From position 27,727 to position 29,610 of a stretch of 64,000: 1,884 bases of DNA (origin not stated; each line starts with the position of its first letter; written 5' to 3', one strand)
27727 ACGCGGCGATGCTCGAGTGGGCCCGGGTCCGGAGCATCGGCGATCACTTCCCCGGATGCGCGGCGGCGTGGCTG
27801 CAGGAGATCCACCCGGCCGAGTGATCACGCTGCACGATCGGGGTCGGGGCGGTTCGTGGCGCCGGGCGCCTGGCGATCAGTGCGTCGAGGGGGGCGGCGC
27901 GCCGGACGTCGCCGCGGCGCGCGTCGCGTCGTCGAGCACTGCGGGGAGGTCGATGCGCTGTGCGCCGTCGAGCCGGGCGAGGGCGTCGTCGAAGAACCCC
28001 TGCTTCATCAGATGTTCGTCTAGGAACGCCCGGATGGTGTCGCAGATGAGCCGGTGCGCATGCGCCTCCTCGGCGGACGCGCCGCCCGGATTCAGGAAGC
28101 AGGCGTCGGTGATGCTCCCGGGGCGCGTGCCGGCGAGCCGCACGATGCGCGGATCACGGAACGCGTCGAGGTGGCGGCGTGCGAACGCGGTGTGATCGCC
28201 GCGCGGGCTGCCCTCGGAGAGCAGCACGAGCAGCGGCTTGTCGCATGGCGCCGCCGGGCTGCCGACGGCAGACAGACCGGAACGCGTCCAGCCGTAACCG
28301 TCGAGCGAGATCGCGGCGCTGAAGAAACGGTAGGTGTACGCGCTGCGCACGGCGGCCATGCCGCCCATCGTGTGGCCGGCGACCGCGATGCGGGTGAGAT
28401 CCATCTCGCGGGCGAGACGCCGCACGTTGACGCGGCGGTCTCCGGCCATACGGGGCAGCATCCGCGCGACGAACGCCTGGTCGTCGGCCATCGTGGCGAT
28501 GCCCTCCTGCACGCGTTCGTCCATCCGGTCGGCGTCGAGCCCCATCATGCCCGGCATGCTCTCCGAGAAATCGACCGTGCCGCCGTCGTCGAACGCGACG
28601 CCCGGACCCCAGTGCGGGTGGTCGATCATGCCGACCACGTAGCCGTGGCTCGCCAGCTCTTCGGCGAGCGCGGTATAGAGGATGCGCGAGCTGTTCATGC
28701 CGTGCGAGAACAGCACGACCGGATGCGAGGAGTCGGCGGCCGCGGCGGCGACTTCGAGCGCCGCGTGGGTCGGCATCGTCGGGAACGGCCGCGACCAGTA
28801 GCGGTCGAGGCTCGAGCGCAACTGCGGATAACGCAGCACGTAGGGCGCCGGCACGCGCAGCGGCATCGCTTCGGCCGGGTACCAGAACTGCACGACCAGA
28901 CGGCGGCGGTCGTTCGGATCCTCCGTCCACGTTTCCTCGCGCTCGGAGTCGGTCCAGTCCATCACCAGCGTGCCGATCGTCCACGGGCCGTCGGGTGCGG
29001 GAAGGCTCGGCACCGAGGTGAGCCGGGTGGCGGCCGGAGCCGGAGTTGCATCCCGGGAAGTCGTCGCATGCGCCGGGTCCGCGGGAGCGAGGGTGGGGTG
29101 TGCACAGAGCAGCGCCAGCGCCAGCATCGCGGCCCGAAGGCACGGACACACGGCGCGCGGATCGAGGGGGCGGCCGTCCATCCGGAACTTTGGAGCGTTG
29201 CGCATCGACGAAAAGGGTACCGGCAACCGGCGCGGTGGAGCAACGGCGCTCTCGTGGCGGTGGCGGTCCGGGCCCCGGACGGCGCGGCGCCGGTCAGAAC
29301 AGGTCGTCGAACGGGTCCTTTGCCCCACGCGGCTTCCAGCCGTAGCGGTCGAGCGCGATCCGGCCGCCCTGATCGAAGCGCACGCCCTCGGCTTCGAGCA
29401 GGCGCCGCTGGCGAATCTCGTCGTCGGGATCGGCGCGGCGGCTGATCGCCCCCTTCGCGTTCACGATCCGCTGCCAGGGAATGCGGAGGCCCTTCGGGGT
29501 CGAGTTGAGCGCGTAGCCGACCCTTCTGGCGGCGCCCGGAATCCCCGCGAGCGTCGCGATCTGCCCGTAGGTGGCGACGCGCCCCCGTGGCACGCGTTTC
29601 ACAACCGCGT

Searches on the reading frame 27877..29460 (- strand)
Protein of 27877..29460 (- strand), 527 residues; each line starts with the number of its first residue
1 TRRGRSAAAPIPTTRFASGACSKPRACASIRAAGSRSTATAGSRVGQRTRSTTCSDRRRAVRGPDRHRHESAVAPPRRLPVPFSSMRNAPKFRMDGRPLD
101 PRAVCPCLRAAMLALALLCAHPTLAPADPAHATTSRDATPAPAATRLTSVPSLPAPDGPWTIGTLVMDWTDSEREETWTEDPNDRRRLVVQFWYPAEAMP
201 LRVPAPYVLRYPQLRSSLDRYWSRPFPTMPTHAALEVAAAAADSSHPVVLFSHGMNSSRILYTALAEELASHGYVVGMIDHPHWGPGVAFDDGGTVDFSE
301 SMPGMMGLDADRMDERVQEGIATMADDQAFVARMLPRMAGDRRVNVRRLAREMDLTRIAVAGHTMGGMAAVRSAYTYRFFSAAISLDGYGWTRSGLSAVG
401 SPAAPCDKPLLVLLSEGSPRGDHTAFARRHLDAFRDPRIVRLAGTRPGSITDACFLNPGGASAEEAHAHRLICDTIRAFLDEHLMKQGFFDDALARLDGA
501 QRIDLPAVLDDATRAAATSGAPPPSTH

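Call 63: search_protein_families(library=pfam, proteins=[window:27877-29460:-], max_evalue=0.00001)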
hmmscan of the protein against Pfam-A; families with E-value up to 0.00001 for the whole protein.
window:27877-29460:- (527 aa): 3 families
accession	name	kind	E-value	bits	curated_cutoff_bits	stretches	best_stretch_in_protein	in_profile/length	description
PF03403.19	PAF-AH_p_II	-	2.4e-15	56.4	20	1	242-281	96-135/372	Platelet-activating factor acetylhydrolase, isoform II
PF07224.18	Chlorophyllase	-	3.3e-07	29.9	26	0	233-276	29-72/301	Chlorophyllase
PF12146.15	Hydrolase_4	-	6.7e-06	26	27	0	246-282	4-40/239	Serine aminopeptidase, S33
